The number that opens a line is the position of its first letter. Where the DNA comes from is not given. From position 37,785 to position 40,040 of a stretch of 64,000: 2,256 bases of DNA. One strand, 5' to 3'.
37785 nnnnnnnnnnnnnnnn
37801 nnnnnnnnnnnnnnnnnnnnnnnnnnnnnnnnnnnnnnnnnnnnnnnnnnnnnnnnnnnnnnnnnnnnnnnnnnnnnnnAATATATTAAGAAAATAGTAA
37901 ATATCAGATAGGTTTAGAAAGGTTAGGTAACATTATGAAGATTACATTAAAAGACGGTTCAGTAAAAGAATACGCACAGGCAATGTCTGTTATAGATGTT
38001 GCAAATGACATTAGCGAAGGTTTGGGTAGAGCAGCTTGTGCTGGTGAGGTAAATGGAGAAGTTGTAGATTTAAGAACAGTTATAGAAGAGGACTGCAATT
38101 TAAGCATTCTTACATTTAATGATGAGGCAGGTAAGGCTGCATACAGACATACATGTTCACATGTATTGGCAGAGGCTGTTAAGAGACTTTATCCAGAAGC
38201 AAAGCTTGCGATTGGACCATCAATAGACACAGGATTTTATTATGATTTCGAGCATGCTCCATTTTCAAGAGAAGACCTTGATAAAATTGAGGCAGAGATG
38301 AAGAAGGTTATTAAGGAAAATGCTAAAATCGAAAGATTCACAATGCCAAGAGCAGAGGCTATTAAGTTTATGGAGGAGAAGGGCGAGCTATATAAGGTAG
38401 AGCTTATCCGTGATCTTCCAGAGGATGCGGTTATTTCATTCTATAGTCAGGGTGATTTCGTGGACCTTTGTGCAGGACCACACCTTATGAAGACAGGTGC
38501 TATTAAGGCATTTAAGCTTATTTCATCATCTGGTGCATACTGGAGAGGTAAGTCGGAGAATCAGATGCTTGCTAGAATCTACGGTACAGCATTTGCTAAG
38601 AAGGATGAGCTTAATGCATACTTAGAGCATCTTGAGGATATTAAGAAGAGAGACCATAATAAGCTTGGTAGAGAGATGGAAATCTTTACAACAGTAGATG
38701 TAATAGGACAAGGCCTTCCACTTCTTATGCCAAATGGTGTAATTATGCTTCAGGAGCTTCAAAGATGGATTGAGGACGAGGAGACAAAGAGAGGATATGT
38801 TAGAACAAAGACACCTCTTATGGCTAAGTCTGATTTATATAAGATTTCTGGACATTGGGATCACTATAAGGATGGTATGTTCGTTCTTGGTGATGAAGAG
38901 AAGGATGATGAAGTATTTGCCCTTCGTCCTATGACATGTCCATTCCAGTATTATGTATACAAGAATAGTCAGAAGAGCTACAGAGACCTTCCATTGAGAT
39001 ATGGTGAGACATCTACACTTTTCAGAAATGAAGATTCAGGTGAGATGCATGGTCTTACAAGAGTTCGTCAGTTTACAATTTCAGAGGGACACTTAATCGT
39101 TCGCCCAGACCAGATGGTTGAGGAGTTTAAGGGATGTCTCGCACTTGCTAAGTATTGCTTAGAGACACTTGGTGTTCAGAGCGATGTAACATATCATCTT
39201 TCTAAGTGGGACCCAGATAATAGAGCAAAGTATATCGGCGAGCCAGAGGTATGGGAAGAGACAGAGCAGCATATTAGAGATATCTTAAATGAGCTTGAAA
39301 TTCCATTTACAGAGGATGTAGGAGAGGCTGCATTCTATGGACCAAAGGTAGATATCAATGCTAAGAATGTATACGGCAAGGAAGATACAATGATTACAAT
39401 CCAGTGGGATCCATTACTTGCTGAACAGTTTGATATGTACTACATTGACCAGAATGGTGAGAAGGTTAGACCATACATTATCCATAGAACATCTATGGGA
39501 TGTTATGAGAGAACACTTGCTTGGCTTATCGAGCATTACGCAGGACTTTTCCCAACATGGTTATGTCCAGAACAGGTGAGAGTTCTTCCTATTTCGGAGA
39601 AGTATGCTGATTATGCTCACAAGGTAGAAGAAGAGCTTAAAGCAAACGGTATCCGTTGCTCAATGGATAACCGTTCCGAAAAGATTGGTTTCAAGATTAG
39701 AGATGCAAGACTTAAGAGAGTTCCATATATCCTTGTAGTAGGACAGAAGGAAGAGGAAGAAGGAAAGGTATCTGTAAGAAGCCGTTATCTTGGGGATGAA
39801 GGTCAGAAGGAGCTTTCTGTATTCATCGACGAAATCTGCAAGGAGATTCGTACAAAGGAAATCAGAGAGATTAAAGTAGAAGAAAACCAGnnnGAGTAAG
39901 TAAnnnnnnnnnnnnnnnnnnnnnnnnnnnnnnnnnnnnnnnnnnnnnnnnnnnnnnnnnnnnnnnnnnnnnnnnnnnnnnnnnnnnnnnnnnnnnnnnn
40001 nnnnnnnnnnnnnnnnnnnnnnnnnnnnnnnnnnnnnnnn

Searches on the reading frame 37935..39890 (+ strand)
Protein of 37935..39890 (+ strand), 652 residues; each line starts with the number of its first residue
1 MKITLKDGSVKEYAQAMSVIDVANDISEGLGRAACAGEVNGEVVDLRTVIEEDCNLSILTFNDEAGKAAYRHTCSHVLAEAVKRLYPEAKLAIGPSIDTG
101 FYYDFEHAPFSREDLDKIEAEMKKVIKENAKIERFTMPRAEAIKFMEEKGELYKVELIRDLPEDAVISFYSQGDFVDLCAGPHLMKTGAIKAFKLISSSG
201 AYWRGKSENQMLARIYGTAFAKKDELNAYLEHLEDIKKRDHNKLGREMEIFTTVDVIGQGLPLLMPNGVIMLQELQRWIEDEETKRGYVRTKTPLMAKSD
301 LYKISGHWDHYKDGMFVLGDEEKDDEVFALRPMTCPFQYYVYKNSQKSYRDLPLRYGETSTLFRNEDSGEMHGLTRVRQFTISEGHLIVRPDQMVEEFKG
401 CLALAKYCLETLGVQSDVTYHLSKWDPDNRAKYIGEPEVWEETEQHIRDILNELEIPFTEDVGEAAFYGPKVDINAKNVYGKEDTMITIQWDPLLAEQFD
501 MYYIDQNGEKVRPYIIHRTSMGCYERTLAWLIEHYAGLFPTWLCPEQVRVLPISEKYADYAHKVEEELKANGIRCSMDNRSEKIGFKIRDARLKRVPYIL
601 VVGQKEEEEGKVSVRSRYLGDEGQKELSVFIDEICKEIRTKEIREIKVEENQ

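Call 76: search_protein_families(library=pfam, proteins=[window:37935-39890:+], max_evalue=0.00001)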
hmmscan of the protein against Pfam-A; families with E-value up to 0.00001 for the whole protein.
window:37935-39890:+ (652 aa): 4 families
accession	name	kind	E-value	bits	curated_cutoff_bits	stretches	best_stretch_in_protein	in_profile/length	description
PF00587.30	tRNA-synt_2b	-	3e-35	122.3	29.3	1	323-535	6-179/179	tRNA synthetase class II core domain (G, H, P, S and T)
PF03129.25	HGTP_anticodon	-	5e-24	84.7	21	1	547-639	1-92/94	Anticodon binding domain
PF02824.27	TGS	-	2.5e-15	56.7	22.2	1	1-60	1-60/60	TGS domain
PF07973.19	tRNA_SAD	-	2.5e-14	53.4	24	1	167-216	1-44/44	Threonyl and Alanyl tRNA synthetase second additional domain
